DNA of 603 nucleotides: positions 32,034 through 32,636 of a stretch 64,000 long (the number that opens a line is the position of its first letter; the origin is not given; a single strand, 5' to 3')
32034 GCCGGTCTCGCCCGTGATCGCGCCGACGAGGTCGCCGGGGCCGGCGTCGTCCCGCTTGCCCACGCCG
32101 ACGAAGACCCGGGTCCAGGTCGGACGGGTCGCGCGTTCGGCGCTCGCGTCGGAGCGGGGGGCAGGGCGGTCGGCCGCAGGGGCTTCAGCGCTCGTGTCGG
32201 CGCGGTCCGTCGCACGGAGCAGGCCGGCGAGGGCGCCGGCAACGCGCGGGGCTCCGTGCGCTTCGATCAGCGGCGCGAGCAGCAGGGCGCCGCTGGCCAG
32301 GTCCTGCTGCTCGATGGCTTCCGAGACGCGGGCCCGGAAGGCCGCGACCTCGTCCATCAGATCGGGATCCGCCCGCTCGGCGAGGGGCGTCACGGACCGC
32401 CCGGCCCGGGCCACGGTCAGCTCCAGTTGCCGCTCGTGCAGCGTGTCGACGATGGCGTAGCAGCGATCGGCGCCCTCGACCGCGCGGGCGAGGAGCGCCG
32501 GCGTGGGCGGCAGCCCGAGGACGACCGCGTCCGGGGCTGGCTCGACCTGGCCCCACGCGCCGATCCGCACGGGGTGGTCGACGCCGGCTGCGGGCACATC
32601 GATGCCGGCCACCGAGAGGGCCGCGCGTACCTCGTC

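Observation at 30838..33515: Catalytically dead DEAD-box/DbpA-like protein coupled to an RCK-gated K+ channel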

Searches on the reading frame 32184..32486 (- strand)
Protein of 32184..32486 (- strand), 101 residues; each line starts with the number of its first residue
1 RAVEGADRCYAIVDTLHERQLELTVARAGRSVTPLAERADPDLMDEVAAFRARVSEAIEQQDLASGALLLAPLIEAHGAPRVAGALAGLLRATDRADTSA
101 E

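Call 53: search_solved_structures(query=A3, max_evalue=1, show_alignments=3)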
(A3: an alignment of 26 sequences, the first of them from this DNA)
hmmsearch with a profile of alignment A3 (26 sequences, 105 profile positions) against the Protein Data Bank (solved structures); distinct sequences matched with E-value up to 1: 5.
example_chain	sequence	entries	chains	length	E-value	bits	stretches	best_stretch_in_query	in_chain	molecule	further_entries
5ivl_B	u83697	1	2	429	0.006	20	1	4-92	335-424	DEAD-box ATP-dependent RNA helicase CshA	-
5gi4_A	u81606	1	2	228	0.019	18.4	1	3-71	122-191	ATP-dependent RNA helicase DeaD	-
1rxq_A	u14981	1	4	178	0.88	13.1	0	3-31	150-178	yfiT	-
2luh_A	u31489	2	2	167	0.89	13.1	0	38-81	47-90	Vacuolar protein sorting-associated protein VTA1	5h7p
2rkk_A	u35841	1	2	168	0.9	13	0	38-81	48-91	Vacuolar protein sorting-associated protein VTA1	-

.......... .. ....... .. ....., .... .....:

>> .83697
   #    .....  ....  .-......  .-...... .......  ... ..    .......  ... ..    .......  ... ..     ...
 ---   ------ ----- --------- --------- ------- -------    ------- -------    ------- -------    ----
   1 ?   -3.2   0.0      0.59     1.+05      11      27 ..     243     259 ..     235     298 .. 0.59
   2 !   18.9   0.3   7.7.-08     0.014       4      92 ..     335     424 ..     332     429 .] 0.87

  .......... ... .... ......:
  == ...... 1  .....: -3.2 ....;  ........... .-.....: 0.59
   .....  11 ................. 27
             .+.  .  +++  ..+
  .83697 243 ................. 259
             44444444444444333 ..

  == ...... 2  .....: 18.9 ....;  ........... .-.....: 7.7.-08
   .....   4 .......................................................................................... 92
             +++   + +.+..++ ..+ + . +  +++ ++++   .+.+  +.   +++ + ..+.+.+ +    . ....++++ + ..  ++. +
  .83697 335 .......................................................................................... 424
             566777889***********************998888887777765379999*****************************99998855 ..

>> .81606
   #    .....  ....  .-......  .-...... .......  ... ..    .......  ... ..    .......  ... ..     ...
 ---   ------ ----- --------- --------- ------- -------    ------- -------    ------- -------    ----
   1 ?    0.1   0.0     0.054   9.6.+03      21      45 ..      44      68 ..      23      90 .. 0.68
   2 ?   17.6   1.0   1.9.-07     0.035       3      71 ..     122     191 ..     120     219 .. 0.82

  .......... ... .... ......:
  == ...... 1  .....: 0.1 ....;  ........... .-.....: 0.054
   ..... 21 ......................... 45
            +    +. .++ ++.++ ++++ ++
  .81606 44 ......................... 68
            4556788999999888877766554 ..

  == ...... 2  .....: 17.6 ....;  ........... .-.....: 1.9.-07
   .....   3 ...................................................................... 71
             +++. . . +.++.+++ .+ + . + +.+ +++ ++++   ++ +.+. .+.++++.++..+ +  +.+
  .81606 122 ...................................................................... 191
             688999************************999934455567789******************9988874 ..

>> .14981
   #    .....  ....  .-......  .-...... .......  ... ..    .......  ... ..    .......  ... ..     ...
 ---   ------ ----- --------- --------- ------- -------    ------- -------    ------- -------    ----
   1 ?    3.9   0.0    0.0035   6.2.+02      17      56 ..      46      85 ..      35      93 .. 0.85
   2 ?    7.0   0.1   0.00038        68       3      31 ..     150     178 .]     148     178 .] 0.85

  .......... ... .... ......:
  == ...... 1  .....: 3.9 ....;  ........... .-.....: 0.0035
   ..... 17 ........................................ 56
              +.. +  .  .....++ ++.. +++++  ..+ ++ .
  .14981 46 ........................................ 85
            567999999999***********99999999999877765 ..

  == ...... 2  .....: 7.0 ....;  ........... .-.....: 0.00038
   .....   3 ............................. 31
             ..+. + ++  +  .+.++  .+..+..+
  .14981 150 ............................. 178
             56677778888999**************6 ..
